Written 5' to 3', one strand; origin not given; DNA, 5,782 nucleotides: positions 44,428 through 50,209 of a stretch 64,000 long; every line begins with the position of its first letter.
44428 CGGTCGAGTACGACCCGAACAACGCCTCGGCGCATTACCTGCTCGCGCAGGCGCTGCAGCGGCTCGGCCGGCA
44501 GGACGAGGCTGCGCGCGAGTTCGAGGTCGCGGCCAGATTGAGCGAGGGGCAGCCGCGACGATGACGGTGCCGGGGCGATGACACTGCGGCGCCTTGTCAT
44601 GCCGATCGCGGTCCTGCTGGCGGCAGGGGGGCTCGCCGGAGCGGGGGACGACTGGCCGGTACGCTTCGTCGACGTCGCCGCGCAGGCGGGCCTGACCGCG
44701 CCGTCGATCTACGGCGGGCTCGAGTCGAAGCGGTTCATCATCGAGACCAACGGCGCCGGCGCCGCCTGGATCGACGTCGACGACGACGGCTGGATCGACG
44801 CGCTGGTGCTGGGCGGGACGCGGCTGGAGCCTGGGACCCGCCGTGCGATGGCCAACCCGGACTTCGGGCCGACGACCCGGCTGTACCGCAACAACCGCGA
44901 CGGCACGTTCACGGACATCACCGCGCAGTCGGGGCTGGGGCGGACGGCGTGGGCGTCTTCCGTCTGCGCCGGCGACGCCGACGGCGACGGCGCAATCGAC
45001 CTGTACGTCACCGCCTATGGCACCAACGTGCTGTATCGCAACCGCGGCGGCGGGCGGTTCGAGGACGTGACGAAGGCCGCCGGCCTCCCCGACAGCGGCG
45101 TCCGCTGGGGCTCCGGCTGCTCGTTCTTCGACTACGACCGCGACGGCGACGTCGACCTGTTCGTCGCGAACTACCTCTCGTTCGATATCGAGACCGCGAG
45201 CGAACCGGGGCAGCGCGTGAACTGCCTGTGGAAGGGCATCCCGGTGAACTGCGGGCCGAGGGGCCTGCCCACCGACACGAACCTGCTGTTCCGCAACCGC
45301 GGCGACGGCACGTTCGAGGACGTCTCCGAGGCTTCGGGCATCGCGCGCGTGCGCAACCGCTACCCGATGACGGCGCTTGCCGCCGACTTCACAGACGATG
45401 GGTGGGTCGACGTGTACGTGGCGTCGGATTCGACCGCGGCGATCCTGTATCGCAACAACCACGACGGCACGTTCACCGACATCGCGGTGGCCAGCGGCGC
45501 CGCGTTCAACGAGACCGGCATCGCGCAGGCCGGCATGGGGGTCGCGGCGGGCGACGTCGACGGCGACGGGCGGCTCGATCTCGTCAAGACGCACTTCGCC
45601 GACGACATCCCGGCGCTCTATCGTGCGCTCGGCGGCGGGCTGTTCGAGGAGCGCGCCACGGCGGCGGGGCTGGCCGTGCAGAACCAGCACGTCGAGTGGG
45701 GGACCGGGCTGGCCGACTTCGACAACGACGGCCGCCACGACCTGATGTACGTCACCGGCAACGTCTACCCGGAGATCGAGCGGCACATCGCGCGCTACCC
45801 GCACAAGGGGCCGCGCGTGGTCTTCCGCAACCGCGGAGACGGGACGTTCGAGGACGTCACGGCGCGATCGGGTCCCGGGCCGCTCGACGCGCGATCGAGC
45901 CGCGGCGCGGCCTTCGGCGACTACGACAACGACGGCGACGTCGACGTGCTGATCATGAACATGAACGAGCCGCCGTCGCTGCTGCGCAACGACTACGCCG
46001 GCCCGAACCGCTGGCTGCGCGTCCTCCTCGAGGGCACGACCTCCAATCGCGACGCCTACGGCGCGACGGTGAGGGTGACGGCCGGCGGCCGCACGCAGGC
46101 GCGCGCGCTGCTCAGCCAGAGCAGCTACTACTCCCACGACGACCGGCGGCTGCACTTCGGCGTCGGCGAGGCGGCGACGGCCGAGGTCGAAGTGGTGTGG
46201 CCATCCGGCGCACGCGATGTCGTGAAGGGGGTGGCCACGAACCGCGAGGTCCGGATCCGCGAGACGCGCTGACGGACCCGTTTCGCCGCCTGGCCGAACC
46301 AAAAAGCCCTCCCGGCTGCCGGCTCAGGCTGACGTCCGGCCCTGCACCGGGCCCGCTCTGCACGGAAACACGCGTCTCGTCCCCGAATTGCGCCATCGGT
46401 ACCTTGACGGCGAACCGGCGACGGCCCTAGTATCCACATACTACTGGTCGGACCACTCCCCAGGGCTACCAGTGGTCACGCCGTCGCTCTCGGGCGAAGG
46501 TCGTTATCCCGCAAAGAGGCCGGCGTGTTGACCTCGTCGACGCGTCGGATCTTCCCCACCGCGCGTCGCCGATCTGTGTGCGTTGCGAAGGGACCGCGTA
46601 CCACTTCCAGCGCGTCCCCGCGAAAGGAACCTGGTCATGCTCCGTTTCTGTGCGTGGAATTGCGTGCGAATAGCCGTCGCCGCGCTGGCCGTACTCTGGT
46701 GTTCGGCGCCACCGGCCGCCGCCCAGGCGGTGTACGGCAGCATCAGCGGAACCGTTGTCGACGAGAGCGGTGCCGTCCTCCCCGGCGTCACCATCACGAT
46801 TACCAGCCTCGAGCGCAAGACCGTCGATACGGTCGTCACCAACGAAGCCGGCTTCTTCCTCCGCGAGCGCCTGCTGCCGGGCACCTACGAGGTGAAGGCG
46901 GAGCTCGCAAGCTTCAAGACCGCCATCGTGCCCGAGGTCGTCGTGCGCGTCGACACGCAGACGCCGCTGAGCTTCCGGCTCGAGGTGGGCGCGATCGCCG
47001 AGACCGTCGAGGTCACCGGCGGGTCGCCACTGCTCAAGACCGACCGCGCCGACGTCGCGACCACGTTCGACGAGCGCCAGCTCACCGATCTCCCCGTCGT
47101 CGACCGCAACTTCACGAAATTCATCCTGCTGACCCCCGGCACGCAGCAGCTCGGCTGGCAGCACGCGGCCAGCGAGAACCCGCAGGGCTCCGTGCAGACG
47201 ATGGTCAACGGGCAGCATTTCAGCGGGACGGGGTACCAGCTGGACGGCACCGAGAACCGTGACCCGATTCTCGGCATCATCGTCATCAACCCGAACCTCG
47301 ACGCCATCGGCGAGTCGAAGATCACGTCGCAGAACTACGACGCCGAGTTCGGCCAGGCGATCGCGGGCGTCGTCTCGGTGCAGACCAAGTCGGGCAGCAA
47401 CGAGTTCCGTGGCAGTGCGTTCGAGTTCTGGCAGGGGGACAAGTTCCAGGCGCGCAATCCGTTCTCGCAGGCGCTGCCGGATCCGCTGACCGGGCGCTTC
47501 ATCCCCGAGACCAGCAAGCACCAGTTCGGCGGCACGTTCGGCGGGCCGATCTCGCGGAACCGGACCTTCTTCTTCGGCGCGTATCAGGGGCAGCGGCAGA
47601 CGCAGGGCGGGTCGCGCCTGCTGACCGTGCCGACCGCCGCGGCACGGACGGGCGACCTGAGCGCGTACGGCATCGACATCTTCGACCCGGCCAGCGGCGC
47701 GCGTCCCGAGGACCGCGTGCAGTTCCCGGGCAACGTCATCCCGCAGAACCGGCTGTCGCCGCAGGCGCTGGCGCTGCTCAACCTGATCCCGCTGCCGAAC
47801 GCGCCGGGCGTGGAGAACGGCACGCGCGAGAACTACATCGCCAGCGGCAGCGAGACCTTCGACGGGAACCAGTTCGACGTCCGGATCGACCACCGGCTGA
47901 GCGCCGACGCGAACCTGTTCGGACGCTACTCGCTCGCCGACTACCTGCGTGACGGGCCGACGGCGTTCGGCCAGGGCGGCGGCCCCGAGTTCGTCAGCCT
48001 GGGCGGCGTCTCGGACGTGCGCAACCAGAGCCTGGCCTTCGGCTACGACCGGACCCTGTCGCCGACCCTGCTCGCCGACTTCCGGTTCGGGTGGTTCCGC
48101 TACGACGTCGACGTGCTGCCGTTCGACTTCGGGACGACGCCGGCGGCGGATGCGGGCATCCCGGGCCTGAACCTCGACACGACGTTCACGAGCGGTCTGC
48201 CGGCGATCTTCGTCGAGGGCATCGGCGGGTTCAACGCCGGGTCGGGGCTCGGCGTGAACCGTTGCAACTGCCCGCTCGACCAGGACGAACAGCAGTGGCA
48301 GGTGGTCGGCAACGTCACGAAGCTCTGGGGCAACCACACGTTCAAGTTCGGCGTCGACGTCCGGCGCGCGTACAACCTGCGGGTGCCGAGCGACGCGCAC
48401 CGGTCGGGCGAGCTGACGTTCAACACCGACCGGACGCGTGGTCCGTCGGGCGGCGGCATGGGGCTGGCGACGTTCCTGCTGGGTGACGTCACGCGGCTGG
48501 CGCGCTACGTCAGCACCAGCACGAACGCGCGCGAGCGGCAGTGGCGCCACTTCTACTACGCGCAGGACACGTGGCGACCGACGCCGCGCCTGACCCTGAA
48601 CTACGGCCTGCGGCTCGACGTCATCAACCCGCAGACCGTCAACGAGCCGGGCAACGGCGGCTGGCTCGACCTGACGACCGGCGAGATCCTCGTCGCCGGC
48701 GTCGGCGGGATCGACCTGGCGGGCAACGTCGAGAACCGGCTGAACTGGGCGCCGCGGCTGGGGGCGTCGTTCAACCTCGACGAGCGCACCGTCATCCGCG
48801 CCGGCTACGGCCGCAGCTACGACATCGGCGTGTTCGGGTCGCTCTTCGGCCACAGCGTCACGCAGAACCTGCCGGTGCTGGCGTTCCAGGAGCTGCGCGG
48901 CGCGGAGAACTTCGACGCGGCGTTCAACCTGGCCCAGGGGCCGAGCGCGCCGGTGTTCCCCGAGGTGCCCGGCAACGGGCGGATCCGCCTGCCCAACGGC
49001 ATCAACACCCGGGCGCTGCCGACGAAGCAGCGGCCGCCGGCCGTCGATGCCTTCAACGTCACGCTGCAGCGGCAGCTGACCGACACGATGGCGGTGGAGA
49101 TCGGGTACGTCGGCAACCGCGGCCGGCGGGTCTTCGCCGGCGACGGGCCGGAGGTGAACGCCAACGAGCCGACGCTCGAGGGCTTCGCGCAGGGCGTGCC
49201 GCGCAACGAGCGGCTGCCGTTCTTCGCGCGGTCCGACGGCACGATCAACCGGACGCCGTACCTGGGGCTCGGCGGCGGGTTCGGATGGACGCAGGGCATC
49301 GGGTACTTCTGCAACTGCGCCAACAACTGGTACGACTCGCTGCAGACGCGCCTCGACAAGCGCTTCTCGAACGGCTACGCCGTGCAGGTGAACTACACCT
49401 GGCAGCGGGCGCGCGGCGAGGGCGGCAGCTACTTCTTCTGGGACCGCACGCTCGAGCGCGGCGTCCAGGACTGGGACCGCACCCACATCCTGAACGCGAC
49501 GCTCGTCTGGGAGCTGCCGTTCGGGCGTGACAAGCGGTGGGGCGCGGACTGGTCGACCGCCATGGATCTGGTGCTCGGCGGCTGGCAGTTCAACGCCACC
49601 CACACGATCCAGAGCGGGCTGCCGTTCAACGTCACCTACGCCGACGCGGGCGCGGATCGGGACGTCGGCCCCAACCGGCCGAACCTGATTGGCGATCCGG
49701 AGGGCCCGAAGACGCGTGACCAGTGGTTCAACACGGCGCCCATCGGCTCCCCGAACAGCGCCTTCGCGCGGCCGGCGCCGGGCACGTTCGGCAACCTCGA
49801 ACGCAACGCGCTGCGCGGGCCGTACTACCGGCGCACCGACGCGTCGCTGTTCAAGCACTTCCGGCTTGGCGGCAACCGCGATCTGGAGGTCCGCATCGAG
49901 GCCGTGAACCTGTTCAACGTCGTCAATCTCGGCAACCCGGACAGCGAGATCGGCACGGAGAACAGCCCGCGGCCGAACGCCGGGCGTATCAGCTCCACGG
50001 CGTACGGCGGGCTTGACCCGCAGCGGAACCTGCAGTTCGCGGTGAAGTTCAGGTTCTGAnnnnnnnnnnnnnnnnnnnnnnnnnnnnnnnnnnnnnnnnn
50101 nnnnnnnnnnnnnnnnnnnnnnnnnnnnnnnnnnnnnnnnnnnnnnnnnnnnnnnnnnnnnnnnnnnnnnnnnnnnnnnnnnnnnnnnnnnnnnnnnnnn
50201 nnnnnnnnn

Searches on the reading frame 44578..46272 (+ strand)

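Call 15: search_protein_families(library=pfam, proteins=[window:44578-46272:+], max_evalue=0.01)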
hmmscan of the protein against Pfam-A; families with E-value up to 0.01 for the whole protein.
window:44578-46272:+ (564 aa): 3 families
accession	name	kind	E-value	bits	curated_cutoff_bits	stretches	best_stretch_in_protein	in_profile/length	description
PF13517.12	FG-GAP_3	-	2.1e-49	166.4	26.9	5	270-336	1-60/61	FG-GAP-like repeat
PF07593.17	UnbV_ASPIC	-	2.3e-17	63.1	23.4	1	493-558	1-67/68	ASPIC and UnbV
PF01839.29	FG-GAP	-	2e-07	31.2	22.1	1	319-336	2-19/37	FG-GAP repeat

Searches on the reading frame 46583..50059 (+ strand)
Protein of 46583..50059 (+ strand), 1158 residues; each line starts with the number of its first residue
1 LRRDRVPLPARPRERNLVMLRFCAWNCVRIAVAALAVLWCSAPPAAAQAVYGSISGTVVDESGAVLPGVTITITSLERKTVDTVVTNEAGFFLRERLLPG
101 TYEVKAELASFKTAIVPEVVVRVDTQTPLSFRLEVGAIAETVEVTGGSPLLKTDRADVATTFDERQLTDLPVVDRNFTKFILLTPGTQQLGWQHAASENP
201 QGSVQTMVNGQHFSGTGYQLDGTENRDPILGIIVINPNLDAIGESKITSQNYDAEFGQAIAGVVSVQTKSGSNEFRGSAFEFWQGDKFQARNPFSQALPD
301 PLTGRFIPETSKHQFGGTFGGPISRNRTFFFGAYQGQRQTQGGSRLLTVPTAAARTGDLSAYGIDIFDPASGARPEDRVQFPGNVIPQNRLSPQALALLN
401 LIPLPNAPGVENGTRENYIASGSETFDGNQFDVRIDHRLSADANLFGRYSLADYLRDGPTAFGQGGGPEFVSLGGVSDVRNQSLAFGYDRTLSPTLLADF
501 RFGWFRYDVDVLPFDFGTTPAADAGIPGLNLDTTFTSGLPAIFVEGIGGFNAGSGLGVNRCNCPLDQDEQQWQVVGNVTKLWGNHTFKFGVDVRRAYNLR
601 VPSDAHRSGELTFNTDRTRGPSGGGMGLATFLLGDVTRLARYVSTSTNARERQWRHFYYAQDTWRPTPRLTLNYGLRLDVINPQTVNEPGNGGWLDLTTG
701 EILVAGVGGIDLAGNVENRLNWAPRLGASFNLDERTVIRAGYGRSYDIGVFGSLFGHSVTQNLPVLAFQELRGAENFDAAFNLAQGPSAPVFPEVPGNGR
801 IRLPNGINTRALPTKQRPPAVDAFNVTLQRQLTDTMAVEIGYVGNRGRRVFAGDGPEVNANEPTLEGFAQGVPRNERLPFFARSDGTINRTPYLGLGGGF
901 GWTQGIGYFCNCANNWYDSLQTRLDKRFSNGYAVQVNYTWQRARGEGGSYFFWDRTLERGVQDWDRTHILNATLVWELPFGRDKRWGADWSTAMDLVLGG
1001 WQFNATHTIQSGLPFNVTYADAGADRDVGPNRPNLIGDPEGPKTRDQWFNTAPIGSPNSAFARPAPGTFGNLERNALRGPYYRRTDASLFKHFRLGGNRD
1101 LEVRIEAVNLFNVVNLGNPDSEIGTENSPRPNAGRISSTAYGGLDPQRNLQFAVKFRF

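Call 15: search_protein_families(library=pfam, proteins=[window:46583-50059:+], max_evalue=0.01)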
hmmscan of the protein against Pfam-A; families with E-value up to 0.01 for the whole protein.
window:46583-50059:+ (1158 aa): 6 families
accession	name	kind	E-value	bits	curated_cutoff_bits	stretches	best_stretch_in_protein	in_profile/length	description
PF25183.1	OMP_b-brl_4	-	1.9e-226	754.8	30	1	268-1151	2-838/838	Outer membrane beta barrel domain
PF13620.12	CarboxypepD_reg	-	6.2e-18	65.4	32.3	1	53-134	1-82/82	Carboxypeptidase regulatory-like domain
PF00593.30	TonB_dep_Rec_b-barrel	-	1e-10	42.5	27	1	440-758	28-253/436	TonB dependent receptor-like, beta-barrel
PF13715.12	CarbopepD_reg_2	-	7.8e-06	26.3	32.2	1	54-133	1-76/88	CarboxypepD_reg-like domain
PF17802.7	SpaA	-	9.3e-05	23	23.1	1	53-105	2-57/91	Prealbumin-like fold domain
PF17210.9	SdrD_B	-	0.00071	20.2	29.7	1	61-107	19-65/112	SdrD B-like domain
